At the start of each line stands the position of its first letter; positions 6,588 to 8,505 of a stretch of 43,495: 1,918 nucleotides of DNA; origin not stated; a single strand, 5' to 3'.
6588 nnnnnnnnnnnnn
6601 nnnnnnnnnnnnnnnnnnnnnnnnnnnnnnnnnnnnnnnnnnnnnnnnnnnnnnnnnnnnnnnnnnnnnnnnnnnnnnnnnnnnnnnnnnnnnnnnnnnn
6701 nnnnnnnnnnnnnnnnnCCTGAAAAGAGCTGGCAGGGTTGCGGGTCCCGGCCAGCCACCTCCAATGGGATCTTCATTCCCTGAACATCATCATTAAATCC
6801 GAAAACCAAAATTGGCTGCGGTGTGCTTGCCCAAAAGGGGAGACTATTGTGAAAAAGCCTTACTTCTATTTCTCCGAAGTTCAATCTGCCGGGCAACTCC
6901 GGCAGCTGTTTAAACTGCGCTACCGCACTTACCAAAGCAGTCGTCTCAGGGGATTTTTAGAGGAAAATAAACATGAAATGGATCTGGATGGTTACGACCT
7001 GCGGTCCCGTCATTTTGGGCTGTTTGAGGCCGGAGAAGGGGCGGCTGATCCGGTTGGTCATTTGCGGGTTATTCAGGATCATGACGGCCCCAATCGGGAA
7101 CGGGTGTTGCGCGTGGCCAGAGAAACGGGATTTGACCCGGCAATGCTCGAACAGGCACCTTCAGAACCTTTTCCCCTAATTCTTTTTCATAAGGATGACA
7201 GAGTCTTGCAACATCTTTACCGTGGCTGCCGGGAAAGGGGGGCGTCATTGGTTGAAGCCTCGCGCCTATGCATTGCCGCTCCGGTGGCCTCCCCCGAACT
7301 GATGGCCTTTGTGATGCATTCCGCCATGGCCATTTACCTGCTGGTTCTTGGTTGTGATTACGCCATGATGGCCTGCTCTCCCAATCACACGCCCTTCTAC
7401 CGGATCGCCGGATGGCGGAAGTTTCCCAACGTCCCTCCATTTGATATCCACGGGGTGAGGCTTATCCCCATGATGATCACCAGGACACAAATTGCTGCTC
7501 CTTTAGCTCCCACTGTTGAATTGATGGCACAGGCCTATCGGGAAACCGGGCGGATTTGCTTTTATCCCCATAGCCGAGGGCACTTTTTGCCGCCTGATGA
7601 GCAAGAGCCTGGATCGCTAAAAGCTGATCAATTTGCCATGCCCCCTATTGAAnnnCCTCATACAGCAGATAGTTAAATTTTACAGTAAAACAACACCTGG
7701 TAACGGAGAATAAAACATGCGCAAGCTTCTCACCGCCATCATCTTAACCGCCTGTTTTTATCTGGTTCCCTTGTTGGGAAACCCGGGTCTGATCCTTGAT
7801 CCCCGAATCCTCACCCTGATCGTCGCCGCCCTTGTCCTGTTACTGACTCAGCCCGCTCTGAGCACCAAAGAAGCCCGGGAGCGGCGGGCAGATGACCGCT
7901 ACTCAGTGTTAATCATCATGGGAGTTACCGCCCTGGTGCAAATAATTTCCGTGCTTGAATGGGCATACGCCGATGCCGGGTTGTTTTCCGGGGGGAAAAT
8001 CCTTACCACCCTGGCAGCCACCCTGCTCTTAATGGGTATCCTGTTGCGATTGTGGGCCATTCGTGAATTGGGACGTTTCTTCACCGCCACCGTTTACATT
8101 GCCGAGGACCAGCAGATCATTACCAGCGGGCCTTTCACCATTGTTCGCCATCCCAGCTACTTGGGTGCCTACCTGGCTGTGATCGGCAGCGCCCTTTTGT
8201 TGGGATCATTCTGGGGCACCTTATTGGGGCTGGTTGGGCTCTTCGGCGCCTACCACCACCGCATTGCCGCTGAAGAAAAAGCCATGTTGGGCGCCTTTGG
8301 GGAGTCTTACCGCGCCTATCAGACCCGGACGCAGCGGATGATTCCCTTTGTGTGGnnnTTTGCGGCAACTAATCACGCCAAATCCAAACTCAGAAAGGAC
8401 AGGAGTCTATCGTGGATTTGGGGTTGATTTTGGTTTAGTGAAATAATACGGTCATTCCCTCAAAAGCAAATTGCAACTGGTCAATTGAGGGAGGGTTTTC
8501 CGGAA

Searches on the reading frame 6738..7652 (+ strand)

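Call 3: search_protein_families(library=pfam, proteins=[window:6738-7652:+], max_evalue=0.1)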
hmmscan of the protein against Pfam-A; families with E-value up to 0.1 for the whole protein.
window:6738-7652:+ (305 aa): 2 families
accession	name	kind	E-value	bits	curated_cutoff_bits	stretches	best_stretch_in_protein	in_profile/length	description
PF21926.2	FeeM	-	6.3e-11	42.8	27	1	161-222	70-131/158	N-acyl amino acid synthase FeeM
PF13444.12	Acetyltransf_5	-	1.3e-05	26.2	22.4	1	60-134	1-69/102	Acetyltransferase (GNAT) domain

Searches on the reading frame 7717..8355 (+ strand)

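Call 3: search_protein_families(library=pfam, proteins=[window:7717-8355:+], max_evalue=0.1)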
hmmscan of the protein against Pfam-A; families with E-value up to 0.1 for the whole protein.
window:7717-8355:+ (213 aa): 6 families
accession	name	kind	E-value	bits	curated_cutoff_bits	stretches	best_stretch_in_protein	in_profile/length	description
PF04140.19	ICMT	-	6.9e-19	68.5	24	1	102-190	3-93/95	Isoprenylcysteine carboxyl methyltransferase (ICMT) family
PF04191.18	PEMT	-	1.5e-17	64.4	25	1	98-196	4-104/105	Phospholipid methyltransferase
PF06966.17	DUF1295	-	0.00033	20.7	20.4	1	91-205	115-235/235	Protein of unknown function (DUF1295)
PF01222.22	ERG4_ERG24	-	0.021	14.1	27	0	129-163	346-380/432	Ergosterol biosynthesis ERG4/ERG24 family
PF02544.21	Steroid_dh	-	0.026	15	22.6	1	131-213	73-150/150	3-oxo-5-alpha-steroid 4-dehydrogenase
PF03155.21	Alg6_Alg8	-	0.037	13.5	25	1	5-83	370-450/482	ALG6, ALG8 glycosyltransferase family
